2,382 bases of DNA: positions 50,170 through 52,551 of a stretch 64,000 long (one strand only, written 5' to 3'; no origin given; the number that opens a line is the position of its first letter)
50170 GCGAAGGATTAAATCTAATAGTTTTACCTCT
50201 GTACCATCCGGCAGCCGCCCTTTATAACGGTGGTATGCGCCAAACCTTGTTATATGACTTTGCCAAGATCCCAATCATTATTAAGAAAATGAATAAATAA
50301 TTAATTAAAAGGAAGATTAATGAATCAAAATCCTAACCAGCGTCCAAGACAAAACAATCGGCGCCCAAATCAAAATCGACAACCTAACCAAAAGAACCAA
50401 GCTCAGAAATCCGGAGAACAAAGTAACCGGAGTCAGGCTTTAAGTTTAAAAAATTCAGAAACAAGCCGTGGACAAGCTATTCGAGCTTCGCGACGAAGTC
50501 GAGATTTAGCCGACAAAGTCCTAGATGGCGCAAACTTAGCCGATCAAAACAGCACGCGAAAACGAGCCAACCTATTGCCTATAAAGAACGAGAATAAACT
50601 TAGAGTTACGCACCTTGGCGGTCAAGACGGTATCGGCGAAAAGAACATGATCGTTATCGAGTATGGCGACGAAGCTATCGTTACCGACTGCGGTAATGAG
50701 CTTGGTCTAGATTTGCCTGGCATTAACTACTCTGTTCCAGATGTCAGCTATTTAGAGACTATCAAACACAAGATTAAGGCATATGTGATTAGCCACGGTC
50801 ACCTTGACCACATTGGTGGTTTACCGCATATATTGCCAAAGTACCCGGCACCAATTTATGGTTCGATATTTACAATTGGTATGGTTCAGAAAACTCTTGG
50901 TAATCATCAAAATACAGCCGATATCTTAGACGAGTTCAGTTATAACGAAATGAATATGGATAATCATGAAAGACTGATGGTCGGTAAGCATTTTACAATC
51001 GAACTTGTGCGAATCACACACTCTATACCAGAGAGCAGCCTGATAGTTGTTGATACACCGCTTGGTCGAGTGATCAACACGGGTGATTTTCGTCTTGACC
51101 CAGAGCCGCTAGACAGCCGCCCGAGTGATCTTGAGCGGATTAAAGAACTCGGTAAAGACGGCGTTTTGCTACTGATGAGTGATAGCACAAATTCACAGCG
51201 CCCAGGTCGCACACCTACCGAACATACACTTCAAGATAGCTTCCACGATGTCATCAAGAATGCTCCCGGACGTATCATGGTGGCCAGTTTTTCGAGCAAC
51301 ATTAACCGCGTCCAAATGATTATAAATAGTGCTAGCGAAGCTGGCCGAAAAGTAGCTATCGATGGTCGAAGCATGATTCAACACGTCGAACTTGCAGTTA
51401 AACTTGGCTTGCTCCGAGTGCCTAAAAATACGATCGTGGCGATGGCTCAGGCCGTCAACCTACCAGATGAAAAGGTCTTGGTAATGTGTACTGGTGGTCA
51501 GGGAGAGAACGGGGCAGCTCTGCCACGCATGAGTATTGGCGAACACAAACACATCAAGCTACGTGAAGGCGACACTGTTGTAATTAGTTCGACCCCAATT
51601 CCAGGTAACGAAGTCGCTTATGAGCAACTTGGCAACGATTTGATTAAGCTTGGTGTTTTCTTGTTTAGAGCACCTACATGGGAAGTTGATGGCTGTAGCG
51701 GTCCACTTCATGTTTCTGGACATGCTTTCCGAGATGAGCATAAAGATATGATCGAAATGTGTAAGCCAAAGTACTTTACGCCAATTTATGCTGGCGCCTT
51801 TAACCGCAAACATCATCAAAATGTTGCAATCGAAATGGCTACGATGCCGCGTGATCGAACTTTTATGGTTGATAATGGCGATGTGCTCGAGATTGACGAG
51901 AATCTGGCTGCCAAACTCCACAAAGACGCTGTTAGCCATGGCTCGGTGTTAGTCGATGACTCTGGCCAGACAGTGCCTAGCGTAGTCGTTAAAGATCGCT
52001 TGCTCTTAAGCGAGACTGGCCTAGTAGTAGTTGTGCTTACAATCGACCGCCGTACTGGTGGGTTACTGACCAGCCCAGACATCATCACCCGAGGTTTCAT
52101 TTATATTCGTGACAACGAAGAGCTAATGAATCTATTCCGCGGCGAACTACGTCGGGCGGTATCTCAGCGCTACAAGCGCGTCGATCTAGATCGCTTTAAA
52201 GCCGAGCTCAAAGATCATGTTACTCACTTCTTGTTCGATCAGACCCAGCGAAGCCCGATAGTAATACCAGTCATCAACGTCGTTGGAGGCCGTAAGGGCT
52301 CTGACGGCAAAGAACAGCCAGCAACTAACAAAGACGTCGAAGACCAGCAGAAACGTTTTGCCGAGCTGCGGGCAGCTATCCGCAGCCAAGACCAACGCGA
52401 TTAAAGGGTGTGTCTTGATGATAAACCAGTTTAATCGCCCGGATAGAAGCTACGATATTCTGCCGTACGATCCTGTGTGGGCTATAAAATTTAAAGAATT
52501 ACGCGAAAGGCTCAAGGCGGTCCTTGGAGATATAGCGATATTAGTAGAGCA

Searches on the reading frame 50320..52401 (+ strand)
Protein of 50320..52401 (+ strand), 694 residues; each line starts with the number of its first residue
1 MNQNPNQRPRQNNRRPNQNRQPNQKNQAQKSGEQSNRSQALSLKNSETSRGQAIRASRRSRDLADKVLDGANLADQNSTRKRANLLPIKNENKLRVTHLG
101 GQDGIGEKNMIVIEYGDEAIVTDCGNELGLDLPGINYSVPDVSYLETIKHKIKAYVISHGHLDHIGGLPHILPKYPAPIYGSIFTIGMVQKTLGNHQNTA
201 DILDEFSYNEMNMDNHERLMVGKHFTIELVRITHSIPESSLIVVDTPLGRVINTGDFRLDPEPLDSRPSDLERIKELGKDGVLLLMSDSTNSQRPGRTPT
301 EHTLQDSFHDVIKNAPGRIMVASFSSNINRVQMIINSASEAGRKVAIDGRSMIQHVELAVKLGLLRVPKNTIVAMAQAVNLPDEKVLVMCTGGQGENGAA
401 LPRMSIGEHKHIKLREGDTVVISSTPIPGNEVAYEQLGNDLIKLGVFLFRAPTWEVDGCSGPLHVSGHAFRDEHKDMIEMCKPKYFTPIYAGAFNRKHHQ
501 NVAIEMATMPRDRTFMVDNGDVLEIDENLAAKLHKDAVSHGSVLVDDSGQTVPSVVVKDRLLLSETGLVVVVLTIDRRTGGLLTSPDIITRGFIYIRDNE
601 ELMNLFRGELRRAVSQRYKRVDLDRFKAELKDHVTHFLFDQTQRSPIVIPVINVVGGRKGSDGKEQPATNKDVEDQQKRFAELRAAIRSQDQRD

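Call 69: search_protein_families(library=pfam, proteins=[window:50320-52401:+], max_evalue=0.00001)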
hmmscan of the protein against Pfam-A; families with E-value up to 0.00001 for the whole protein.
window:50320-52401:+ (694 aa): 4 families
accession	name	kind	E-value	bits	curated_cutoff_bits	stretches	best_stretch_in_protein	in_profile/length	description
PF22505.1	RNase_J_b_CASP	-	3.1e-43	147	27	1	317-437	2-122/126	Ribonuclease J, beta-CASP domain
PF17770.6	RNase_J_C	-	5.5e-24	85.5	23.8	1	556-653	1-100/102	Ribonuclease J C-terminal domain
PF00753.33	Lactamase_B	-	7.9e-11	42.7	22.7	1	108-266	6-159/196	Metallo-beta-lactamase superfamily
PF12706.13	Lactamase_B_2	-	2.1e-07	31.2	27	1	150-256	29-142/200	Beta-lactamase superfamily domain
